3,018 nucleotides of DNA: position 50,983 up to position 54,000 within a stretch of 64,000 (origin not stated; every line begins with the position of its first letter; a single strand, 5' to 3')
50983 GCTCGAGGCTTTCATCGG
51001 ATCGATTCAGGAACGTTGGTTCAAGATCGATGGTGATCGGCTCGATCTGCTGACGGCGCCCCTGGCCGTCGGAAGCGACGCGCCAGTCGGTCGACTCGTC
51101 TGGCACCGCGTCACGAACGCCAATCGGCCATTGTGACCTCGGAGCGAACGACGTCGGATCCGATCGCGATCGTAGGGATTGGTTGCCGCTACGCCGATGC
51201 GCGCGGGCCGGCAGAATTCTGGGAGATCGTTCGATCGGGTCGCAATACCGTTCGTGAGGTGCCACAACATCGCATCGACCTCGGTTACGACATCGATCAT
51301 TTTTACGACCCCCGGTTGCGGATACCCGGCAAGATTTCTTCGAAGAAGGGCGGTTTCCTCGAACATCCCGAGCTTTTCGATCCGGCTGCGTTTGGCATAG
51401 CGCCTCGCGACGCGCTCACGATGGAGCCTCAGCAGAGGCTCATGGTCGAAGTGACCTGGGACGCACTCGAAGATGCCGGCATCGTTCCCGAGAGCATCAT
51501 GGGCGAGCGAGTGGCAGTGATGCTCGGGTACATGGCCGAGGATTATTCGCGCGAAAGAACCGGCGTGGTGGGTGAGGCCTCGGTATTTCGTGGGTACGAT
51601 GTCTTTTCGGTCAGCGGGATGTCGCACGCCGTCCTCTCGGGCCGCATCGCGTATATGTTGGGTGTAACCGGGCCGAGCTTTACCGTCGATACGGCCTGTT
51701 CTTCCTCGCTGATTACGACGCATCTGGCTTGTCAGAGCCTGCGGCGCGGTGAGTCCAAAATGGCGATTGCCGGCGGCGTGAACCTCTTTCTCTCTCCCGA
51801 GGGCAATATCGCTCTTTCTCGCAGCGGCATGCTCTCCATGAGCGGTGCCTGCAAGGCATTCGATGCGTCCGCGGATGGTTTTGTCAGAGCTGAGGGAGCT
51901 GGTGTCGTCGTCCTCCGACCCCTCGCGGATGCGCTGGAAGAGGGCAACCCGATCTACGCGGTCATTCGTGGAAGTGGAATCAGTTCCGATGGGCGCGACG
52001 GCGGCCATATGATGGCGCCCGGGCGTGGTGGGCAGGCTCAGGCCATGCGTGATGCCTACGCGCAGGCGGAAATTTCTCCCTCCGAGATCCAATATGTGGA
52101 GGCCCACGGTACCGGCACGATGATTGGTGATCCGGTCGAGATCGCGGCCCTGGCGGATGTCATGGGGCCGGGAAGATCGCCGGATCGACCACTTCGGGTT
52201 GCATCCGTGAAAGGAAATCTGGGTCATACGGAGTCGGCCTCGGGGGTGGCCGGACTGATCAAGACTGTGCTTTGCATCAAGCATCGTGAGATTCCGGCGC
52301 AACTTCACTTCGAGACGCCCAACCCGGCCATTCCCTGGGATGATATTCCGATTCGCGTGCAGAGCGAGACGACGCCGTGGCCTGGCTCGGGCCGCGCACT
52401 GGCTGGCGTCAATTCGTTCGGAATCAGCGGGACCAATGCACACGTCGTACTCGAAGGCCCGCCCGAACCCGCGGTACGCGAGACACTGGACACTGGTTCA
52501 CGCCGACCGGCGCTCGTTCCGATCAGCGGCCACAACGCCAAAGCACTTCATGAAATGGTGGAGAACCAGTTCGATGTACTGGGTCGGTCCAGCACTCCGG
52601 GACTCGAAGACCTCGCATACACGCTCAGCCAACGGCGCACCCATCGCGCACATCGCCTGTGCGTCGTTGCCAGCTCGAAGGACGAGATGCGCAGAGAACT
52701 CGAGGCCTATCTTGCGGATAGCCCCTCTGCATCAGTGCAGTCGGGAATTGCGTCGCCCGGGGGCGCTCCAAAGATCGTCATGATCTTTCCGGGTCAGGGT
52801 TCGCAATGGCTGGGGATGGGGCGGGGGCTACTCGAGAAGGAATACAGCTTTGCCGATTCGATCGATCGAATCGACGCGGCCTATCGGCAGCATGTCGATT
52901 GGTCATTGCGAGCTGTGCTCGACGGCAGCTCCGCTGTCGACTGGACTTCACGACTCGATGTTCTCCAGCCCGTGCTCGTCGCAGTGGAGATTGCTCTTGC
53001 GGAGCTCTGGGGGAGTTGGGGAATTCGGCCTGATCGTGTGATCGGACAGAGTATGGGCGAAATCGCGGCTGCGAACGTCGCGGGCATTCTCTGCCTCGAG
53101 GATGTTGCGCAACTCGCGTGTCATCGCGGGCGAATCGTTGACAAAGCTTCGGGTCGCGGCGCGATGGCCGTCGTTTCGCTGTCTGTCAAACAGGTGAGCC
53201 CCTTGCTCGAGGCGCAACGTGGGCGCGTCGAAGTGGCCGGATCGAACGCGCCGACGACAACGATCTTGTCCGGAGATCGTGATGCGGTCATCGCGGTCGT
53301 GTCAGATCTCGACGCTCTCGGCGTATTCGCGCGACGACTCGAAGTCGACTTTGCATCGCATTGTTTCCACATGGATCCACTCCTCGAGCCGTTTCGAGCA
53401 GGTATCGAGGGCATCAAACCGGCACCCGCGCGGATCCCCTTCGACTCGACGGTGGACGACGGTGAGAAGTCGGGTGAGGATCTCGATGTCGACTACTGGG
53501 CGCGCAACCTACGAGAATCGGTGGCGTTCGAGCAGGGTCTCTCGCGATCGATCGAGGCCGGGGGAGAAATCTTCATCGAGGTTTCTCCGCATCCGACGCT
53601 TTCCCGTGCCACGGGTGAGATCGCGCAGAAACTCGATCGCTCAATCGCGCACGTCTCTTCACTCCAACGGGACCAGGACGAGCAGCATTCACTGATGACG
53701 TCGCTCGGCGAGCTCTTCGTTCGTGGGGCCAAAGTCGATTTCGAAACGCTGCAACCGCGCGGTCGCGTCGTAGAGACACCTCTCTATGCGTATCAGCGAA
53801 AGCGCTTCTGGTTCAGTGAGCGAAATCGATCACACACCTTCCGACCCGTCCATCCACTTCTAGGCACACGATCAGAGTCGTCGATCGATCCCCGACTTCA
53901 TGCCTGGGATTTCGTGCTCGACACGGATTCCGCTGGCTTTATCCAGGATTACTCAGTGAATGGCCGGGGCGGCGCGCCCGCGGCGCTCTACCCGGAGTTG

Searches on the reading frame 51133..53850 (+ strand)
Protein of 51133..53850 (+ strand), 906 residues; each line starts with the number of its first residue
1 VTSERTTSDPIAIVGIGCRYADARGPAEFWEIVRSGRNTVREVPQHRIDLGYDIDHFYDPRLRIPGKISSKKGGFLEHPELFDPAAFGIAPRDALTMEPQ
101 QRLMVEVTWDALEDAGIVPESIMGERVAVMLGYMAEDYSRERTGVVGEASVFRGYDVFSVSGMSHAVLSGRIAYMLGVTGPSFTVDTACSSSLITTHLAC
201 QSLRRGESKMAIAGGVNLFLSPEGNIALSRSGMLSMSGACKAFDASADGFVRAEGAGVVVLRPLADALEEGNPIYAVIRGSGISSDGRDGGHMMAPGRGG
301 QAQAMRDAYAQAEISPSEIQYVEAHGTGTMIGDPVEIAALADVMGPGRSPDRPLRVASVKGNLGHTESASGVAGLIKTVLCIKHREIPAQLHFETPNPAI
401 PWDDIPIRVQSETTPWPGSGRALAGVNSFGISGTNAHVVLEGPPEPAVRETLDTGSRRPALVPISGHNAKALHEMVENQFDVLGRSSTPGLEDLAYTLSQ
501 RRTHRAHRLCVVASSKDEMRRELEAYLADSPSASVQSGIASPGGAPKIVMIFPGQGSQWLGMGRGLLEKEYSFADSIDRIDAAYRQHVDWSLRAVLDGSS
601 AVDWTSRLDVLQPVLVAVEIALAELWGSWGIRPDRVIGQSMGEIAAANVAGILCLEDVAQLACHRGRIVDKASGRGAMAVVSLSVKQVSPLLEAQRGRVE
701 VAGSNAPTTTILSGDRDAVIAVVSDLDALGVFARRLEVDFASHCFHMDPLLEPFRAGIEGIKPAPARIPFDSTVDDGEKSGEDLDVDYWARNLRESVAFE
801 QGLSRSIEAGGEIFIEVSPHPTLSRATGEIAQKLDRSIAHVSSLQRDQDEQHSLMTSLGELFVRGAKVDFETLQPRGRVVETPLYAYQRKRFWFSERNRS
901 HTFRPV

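Call 65: search_solved_structures(query=window:51133-53850:+, max_evalue=1e-50)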
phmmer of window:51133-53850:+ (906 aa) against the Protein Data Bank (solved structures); distinct sequences matched with E-value up to 1e-50: 91 (the best 60 are shown).
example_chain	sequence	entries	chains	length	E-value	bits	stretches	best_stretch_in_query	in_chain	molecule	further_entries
7zma_A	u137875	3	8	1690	4.3e-197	660.4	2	10-531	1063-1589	Putative polyketide synthase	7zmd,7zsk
6c9u_A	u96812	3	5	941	2.2e-189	635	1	7-895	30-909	6-deoxyerythronolide-B synthase EryA2, modules 3 and 4 | EryAII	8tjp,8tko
2qo3_A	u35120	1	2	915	2.8e-189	634.6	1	7-895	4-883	EryAII Erythromycin polyketide synthase modules 3 and 4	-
8tpw_A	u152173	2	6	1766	1.5e-188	632.2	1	7-895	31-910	EryAII,EryAII,EryAII,EryAII,6-deoxyerythronolide-B synthase EryA3, modules 5 and 6 | EryAII,EryAII,EryAII,6-deoxyerythronolide-B synthase EryA3, modules 5 and 6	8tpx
7m7e_B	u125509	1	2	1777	2.3e-188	631.6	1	7-895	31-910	6-deoxyerythronolide-B synthase EryA2, modules 3 and 4,EryAI,6-deoxyerythronolide-B syntha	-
7s6b_A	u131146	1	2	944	3.9e-186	624.2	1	3-895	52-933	Polyketide synthase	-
4mz0_A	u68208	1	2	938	5.2e-186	623.8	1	5-894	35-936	CurL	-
2hg4_A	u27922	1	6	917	1e-185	622.8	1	5-894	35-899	6-Deoxyerythronolide B Synthase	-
7s6c_A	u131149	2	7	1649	1.6e-185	622.2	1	7-895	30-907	6-deoxyerythronolide-B synthase EryA2, modules 3 and 4, Lsd14 Polyketide synthase fusion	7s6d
7uwr_A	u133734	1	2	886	2.4e-182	611.6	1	9-893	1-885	Narbonolide/10-deoxymethynolide synthase PikA1, modules 1 and 2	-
8g4u_A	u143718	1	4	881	2e-179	602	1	7-895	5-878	EryAIII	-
5bp1_A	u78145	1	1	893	6.5e-175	587.1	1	9-890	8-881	Mycocerosic acid synthase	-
7m7i_B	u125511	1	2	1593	2.7e-173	581.7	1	8-896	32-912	EryAI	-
7m7f_B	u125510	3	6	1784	3.9e-173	581.2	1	8-896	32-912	EryAI,6-deoxyerythronolide-B synthase EryA3, modules 5 and 6 chimera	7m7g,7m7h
8tjn_B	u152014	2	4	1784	3.9e-173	581.2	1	8-896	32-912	EryAI,6-deoxyerythronolide-B synthase EryA3, modules 5 and 6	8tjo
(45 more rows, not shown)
